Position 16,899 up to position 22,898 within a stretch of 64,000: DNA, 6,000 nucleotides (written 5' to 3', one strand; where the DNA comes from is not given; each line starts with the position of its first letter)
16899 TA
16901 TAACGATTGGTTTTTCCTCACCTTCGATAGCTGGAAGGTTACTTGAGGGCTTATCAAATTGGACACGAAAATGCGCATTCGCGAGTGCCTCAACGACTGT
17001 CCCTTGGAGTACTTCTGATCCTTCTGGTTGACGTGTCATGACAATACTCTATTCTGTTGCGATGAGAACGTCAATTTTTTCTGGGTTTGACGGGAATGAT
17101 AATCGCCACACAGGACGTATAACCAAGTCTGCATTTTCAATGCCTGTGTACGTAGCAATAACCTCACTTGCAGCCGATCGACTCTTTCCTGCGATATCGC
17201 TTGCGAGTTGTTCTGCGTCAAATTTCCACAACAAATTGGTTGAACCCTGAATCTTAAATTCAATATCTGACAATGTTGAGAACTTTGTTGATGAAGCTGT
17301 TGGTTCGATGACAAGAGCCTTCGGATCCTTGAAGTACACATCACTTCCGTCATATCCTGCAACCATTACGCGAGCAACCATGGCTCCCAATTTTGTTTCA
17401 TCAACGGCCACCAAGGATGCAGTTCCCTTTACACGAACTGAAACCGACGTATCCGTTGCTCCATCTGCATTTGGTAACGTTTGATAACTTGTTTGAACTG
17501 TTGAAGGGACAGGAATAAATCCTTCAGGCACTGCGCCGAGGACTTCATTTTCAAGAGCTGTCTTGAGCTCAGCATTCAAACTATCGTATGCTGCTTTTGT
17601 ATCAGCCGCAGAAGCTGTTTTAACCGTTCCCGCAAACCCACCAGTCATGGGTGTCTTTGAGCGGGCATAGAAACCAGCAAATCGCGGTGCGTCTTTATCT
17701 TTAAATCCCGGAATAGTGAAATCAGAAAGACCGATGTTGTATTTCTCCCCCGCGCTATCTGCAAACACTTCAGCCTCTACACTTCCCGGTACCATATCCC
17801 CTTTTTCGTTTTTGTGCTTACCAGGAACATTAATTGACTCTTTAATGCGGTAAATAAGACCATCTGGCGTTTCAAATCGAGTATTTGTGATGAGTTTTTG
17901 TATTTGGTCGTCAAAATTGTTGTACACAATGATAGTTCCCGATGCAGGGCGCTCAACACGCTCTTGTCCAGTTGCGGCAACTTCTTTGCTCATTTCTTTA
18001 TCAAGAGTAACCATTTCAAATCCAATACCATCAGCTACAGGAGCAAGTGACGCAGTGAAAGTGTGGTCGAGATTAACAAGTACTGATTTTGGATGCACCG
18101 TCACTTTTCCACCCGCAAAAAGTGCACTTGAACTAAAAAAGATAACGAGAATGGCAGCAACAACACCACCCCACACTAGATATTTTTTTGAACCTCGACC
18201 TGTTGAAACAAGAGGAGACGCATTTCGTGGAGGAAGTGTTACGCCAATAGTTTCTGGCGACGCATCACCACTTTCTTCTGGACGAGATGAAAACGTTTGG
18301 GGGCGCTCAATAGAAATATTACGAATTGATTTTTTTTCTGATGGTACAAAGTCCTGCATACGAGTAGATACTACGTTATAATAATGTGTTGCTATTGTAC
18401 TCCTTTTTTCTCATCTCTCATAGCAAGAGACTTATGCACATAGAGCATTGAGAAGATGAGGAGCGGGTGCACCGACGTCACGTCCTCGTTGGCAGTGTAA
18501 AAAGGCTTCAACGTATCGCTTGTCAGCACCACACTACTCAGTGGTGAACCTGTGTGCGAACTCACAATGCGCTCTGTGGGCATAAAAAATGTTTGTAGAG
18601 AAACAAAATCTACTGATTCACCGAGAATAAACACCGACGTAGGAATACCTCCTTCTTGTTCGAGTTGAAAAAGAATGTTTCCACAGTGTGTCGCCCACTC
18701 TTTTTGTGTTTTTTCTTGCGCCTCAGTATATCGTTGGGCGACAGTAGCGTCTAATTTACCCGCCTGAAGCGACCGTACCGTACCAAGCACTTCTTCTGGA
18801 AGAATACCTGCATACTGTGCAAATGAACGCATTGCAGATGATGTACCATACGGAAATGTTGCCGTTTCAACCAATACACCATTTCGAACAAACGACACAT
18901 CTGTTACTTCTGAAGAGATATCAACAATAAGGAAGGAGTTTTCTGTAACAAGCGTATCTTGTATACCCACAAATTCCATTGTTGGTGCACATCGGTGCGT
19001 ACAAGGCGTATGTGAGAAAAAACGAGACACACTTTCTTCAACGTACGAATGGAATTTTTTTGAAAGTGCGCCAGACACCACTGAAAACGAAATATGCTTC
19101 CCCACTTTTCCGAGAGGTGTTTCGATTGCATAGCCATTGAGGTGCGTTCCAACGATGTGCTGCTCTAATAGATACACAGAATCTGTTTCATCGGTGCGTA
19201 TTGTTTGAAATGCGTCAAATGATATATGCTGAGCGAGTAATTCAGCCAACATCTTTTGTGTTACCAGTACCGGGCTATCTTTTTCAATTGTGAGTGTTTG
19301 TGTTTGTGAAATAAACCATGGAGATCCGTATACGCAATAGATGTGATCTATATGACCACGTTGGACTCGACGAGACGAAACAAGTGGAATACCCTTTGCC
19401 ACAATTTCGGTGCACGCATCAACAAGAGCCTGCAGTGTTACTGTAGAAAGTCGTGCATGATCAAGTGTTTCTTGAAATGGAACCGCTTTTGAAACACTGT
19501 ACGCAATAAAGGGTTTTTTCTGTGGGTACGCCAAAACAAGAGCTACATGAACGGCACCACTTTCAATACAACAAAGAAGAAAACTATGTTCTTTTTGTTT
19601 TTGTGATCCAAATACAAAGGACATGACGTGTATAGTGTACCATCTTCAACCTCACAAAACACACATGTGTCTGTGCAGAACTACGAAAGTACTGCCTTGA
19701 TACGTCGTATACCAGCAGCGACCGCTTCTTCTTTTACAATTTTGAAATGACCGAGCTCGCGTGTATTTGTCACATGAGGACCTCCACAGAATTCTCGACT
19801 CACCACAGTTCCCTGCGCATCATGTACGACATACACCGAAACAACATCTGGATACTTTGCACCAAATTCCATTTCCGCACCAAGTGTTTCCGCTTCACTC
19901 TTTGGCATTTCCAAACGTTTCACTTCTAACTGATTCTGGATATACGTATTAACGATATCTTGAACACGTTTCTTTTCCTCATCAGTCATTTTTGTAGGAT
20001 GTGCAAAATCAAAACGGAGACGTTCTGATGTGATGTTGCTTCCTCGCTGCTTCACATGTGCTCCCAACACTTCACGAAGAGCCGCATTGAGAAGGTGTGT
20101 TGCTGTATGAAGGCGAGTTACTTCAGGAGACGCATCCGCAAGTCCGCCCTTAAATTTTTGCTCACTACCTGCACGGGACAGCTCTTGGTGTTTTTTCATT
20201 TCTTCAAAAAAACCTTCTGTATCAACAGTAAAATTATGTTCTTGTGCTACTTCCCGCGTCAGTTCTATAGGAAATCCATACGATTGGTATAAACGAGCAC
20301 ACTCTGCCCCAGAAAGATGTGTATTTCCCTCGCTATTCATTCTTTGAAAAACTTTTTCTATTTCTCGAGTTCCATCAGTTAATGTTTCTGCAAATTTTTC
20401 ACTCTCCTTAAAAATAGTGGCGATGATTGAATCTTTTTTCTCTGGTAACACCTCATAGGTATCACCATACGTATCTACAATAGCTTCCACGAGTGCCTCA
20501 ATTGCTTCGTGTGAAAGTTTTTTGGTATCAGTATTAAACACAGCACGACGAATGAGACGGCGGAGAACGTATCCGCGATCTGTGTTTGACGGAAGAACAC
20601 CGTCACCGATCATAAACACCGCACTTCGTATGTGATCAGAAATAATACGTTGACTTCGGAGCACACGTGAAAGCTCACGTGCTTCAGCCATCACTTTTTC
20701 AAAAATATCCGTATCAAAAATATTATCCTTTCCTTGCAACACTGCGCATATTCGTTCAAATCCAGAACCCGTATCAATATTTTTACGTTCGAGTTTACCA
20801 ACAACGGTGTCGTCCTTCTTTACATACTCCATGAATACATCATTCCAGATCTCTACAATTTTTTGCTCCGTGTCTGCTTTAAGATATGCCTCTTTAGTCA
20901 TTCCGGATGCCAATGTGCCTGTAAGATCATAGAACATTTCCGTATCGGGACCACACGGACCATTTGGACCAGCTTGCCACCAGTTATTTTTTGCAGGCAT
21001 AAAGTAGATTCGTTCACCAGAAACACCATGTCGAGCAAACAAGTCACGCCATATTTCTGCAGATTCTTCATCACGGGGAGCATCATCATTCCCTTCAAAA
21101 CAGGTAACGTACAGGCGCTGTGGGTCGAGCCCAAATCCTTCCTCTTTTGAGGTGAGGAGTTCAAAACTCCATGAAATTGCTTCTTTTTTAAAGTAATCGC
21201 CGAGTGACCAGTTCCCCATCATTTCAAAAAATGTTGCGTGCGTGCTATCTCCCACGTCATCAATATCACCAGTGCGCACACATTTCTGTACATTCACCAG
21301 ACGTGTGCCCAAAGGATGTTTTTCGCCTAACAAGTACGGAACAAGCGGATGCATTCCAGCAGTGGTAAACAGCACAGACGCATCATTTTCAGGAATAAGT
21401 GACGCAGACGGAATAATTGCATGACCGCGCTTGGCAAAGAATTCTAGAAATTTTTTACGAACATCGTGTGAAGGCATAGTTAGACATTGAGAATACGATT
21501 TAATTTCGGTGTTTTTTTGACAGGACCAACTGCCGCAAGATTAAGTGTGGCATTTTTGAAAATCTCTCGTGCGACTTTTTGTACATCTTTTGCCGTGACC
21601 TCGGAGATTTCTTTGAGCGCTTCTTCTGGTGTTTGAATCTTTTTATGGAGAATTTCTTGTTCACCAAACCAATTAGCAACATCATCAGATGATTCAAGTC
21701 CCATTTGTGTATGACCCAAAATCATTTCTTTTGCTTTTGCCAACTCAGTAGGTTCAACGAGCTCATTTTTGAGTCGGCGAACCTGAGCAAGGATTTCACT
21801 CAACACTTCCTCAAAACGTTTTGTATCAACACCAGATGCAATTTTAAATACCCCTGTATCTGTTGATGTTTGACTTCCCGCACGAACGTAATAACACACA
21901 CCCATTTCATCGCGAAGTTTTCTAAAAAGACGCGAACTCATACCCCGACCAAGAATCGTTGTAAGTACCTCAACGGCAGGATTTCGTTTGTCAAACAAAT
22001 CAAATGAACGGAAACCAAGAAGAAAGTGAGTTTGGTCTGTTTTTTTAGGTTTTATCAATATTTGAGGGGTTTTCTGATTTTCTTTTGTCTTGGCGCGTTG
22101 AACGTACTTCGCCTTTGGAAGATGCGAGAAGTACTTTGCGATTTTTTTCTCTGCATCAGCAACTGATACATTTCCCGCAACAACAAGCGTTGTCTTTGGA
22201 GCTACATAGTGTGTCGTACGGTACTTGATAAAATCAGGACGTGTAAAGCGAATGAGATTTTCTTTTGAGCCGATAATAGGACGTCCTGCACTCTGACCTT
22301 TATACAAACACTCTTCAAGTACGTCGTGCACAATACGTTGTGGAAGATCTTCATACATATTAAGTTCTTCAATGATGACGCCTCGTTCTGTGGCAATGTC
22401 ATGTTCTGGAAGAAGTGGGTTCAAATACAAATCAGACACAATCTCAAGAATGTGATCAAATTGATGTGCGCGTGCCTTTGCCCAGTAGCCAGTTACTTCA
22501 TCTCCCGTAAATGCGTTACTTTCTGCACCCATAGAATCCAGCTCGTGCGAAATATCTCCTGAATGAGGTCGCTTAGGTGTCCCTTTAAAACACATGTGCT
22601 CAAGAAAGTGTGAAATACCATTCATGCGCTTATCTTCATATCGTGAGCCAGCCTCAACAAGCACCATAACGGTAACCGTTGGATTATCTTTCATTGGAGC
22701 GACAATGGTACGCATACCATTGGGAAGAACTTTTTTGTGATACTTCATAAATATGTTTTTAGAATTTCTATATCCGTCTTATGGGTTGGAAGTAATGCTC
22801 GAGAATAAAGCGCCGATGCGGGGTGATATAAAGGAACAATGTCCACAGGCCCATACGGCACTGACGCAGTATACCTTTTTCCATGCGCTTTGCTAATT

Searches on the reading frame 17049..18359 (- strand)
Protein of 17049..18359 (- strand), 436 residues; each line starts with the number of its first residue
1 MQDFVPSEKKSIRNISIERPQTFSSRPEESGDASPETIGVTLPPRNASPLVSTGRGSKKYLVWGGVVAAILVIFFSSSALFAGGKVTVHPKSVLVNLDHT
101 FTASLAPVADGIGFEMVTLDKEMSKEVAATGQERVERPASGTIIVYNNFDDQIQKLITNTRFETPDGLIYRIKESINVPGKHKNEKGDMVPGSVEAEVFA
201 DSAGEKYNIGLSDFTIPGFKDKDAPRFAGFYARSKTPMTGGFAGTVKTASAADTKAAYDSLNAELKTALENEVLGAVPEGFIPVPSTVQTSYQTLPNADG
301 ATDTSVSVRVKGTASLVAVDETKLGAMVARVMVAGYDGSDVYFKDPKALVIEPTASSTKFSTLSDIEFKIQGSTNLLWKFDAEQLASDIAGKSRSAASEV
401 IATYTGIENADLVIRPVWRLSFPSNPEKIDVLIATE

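Call 55: search_protein_families(library=pfam, proteins=[window:17049-18359:-], max_evalue=0.001)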
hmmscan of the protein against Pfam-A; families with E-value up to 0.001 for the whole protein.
window:17049-18359:- (436 aa): 1 family
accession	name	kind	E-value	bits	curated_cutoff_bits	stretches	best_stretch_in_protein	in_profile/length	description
PF21110.3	GlxA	-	0.00023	22.2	27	1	139-227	2-98/105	GlxA beta barrel domain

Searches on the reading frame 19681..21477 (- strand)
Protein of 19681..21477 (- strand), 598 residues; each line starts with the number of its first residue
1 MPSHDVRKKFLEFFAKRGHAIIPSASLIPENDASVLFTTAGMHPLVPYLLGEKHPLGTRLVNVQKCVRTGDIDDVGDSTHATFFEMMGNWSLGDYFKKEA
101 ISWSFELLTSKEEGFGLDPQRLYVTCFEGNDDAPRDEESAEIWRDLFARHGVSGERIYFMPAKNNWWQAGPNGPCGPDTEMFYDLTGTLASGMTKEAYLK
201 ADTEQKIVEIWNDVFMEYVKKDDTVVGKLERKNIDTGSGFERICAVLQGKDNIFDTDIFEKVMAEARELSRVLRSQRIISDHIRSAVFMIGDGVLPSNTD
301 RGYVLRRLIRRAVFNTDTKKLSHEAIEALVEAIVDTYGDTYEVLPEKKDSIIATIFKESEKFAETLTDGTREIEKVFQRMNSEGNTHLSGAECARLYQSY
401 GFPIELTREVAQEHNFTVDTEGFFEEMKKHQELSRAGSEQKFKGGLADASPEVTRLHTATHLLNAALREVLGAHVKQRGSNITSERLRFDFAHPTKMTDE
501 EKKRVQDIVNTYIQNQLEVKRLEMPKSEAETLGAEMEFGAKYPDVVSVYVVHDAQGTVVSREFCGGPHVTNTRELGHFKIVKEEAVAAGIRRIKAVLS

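Call 55: search_protein_families(library=pfam, proteins=[window:19681-21477:-], max_evalue=0.001)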
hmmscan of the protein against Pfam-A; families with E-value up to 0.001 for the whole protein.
window:19681-21477:- (598 aa): 2 families
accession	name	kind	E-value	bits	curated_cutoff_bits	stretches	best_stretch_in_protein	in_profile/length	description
PF01411.24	tRNA-synt_2c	-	7.1e-134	447.8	30.3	1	5-442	1-436/552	tRNA synthetases class II (A)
PF07973.19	tRNA_SAD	-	9.1e-15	54.8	24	1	546-593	1-43/44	Threonyl and Alanyl tRNA synthetase second additional domain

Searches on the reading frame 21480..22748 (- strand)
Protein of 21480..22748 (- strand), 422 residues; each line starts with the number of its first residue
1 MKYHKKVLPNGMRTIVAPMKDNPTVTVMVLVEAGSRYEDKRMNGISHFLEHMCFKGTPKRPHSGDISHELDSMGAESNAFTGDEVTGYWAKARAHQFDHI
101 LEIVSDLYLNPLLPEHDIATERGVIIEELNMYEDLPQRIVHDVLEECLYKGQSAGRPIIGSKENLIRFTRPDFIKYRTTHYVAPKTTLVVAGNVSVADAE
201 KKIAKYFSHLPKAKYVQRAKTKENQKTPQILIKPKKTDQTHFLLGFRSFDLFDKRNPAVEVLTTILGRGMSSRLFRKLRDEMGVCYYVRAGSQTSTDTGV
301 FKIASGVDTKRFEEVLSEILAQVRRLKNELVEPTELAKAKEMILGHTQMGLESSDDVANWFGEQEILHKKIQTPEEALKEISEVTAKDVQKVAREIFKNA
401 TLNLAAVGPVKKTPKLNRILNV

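Call 55: search_protein_families(library=pfam, proteins=[window:21480-22748:-], max_evalue=0.001)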
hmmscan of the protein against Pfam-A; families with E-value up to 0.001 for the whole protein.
window:21480-22748:- (422 aa): 2 families
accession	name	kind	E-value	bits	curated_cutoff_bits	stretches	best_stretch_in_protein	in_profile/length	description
PF05193.26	Peptidase_M16_C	-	3.9e-38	131.6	23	1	168-341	2-179/181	Peptidase M16 inactive domain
PF00675.25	Peptidase_M16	-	7.1e-38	130.3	22.3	1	21-160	9-147/149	Insulinase (Peptidase family M16)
